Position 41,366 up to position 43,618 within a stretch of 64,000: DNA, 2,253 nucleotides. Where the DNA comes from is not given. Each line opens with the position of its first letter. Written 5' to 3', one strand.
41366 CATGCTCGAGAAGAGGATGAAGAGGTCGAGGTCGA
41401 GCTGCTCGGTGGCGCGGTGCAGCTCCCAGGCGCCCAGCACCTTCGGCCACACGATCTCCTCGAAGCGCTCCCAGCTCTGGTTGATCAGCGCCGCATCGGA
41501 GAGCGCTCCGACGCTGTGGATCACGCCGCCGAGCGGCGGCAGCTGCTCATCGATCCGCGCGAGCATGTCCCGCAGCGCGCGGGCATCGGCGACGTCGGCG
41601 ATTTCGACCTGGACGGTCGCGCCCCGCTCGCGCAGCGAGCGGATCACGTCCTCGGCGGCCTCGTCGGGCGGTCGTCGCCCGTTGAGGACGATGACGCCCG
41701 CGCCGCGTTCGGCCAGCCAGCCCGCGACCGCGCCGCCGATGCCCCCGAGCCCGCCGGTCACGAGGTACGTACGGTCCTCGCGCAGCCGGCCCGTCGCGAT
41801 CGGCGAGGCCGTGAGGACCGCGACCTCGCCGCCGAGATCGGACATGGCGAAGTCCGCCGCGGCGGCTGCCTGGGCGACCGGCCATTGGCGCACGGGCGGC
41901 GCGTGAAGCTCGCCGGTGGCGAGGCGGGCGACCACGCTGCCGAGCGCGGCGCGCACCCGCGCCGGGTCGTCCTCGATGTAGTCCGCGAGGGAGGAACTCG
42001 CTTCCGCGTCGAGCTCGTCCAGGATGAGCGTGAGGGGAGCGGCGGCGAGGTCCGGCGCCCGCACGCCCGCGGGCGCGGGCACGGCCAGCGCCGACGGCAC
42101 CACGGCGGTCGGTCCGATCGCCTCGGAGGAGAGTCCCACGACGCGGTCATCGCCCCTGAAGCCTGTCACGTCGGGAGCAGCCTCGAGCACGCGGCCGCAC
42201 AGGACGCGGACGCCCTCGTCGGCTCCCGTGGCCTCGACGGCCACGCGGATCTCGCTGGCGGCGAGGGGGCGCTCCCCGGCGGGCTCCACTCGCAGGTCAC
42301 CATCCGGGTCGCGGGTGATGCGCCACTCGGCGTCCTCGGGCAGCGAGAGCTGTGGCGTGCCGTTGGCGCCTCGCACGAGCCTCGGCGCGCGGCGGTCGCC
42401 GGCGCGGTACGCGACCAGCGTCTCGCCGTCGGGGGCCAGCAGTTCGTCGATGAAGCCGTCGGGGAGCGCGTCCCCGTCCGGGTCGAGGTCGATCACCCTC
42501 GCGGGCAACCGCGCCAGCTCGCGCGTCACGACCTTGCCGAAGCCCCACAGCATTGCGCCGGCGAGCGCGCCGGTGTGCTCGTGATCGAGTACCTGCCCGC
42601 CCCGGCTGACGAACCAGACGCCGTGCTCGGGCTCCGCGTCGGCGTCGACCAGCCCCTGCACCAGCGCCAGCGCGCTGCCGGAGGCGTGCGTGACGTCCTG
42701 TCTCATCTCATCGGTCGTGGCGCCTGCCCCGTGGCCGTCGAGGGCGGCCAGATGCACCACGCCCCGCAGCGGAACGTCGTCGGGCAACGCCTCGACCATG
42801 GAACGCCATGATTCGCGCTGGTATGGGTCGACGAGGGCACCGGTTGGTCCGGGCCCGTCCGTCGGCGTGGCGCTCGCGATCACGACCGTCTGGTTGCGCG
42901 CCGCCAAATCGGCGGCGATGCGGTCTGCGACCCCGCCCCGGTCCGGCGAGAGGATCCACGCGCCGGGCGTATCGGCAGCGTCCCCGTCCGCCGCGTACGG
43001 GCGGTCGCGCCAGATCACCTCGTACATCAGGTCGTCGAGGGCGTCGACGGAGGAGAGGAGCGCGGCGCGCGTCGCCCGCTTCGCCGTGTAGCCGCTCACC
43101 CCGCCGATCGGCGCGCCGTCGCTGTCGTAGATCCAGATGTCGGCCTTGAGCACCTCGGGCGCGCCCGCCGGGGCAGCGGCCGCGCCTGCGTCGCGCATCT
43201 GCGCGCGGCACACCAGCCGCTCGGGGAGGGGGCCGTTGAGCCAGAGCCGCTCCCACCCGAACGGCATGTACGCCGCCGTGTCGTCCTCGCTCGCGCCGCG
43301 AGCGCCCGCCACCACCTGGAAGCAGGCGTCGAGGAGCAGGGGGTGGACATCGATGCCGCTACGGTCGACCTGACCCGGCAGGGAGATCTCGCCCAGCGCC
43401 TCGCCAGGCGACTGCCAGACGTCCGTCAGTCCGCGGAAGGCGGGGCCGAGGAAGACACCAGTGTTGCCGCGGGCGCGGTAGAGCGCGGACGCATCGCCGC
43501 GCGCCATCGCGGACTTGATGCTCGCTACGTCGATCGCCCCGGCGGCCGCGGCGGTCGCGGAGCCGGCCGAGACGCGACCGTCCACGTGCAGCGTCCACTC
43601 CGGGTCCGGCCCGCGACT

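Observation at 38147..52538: Orphan type I PKS operon whose assembly line is incomplete in cis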

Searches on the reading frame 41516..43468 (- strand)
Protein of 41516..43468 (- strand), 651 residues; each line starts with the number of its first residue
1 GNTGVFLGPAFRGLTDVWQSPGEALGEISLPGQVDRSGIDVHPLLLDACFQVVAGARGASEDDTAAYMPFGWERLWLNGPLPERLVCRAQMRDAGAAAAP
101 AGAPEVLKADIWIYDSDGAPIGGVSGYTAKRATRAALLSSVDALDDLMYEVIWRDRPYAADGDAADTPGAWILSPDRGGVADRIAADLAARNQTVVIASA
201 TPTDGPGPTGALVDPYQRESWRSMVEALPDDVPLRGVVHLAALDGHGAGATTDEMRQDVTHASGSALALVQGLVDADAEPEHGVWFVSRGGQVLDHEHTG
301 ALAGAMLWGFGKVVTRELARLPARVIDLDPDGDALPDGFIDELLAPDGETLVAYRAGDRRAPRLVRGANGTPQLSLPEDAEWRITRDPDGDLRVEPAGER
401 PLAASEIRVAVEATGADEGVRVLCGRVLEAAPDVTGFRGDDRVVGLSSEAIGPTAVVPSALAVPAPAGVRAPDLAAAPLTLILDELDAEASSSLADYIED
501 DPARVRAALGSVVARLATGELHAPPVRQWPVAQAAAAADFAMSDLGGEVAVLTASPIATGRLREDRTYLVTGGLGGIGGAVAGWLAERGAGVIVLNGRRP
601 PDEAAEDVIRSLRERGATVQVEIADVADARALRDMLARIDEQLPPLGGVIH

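Call 80: find_homologous_proteins(query=window:41516-43468:-, max_evalue=1e-20)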
Query window:41516-43468:- (651 aa): 57 proteins with E <= 1e-20 among 8000 candidates.
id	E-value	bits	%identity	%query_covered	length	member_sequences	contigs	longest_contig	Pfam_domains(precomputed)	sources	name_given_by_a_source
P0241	3.8e-146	507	47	49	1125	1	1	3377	PF08659.17,PF13489.13,PF13561.13,PF18558.9,PF08241.19,PF22953.4,PF13649.13,PF00107.33,PF00106.32,PF08242.19,PF13602.13,PF08240.18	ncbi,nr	ncbi:MAG: SDR family NAD(P)-dependent oxidoreductase, partial [Rhodospirillales bacterium]|nr:SDR fa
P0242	1.8e-123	432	51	46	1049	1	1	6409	PF14765.13,PF18558.9,PF08240.18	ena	-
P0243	1.1e-122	429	64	49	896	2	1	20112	PF21089.4,PF14765.13,PF00698.27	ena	-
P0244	4.3e-111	391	42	74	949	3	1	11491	PF00107.33,PF14765.13,PF13602.13,PF08240.18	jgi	-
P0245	2.5e-109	385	43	50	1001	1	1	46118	PF08659.17,PF13489.13,PF13649.13,PF00107.33,PF13561.13,PF00106.32,PF08241.19,PF08242.19,PF13602.13,PF01370.28,PF08240.18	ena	-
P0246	1.6e-108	382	51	42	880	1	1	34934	PF13489.13,PF13649.13,PF14765.13,PF18558.9,PF08241.19,PF08242.19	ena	-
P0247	2.1e-107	379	47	48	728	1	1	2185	PF08659.17,PF00107.33,PF00106.32,PF08242.19,PF13602.13,PF08240.18,PF22953.4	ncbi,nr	ncbi:MAG: zinc-binding dehydrogenase, partial [Chloroflexi bacterium]|nr:zinc-binding dehydrogenase 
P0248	5.4e-107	377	52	40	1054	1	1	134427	PF08659.17,PF00109.33,PF00107.33,PF00550.32,PF13561.13,PF00106.32,PF13602.13,PF08240.18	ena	-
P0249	1.5e-106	376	52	31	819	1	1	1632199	PF13489.13,PF13649.13,PF14765.13,PF08241.19,PF08242.19,PF22953.4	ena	-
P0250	1.5e-106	376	43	50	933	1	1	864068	PF08659.17,PF13489.13,PF13649.13,PF00107.33,PF13561.13,PF00106.32,PF08241.19,PF08242.19,PF13602.13,PF08240.18,PF22953.4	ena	-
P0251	9.5e-106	373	44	44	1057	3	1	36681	PF13847.13,PF13489.13,PF21089.4,PF13649.13,PF14765.13,PF08241.19,PF08242.19,PF08240.18,PF22953.4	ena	-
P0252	1.0e-104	370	46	44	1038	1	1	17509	PF08659.17,PF13489.13,PF13649.13,PF00107.33,PF00106.32,PF08241.19,PF08242.19,PF13602.13,PF08240.18,PF22953.4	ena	-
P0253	2.8e-104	368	50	36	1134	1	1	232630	PF13489.13,PF21089.4,PF13649.13,PF14765.13,PF08241.19,PF08242.19,PF22953.4,PF00698.27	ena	-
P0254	2.5e-99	352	49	48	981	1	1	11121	PF13489.13,PF13649.13,PF18558.9,PF08241.19,PF08242.19,PF13602.13,PF08240.18,PF22953.4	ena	-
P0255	2.4e-91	325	44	47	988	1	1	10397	PF08659.17,PF00109.33,PF00107.33,PF00550.32,PF13561.13,PF00106.32,PF13602.13,PF01370.28,PF08240.18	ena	-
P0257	3.8e-85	305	44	52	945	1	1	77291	PF08659.17,PF00109.33,PF00550.32,PF13561.13,PF14765.13,PF00106.32,PF22953.4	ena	-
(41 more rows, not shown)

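Call 82: find_encoding_contigs(protein=P0257, flank=10000, max_places=1)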
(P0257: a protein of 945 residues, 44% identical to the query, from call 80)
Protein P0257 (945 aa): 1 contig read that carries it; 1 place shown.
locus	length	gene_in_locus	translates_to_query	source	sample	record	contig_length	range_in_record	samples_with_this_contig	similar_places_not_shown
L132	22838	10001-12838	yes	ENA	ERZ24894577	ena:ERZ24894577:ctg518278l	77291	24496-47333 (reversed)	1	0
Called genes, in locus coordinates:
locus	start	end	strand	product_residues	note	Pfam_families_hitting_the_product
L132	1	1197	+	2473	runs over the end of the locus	PF08659:KR, PF00550:PP-binding, PF00109:ketoacyl-synt, PF02801:Ketoacyl-synt_C, PF16197:KAsynt_C_assoc, PF22336:RhiE-like_linker, PF22621:CurL-like_PKS_C, PF00698:Acyl_transf_1, +7 more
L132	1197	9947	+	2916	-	PF00109:ketoacyl-synt, PF02801:Ketoacyl-synt_C, PF16197:KAsynt_C_assoc, PF22621:CurL-like_PKS_C, PF00698:Acyl_transf_1, PF21089:PKS_DH_N, PF14765:PS-DH, PF00106:adh_short, +10 more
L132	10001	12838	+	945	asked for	PF14765:PS-DH, PF22953:SpnB_Rossmann, PF00106:adh_short, PF08659:KR, PF13561:adh_short_C2 (weak), PF00550:PP-binding, PF00109:ketoacyl-synt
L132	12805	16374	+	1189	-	PF02801:Ketoacyl-synt_C, PF16197:KAsynt_C_assoc, PF22621:CurL-like_PKS_C, PF00698:Acyl_transf_1, PF21089:PKS_DH_N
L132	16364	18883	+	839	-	PF08241:Methyltransf_11, PF08242:Methyltransf_12, PF13649:Methyltransf_25, PF22953:SpnB_Rossmann, PF00106:adh_short, PF08659:KR, PF13561:adh_short_C2, PF00550:PP-binding, +2 more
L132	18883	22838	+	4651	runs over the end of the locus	PF00109:ketoacyl-synt, PF02801:Ketoacyl-synt_C, PF16197:KAsynt_C_assoc, PF22621:CurL-like_PKS_C, PF00698:Acyl_transf_1, PF21089:PKS_DH_N, PF14765:PS-DH, PF08241:Methyltransf_11, +28 more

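Call 83: find_encoding_contigs(protein=P0244, flank=10000, max_places=1)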
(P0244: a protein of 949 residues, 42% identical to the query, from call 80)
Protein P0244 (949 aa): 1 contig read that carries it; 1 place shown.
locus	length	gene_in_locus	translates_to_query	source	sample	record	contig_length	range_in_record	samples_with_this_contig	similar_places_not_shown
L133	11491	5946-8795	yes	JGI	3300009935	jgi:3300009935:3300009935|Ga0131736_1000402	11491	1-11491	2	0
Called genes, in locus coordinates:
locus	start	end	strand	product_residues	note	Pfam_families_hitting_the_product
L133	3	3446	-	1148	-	?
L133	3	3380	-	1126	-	?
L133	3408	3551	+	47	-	-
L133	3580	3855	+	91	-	-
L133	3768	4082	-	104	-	-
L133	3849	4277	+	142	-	-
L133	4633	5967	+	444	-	PF22336:RhiE-like_linker (faint), PF22621:CurL-like_PKS_C, PF00698:Acyl_transf_1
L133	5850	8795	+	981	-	PF21089:PKS_DH_N (weak), PF14765:PS-DH, PF08240:ADH_N (weak), PF00107:ADH_zinc_N, PF13602:ADH_zinc_N_2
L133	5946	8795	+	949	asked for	PF14765:PS-DH, PF08240:ADH_N (weak), PF00107:ADH_zinc_N, PF13602:ADH_zinc_N_2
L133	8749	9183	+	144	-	-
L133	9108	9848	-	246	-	PF01648:ACPS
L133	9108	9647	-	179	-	PF01648:ACPS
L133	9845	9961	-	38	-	-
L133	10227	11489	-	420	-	?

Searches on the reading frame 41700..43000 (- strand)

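Call 69: search_protein_families(library=pfam, proteins=[window:41700-43000:-], max_evalue=1)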
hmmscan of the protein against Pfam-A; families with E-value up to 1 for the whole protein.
window:41700-43000:- (433 aa): 1 family
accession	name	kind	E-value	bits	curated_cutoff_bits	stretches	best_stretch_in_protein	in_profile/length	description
PF08659.16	KR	-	2.9e-05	24.5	22.6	1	411-433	2-24/180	KR domain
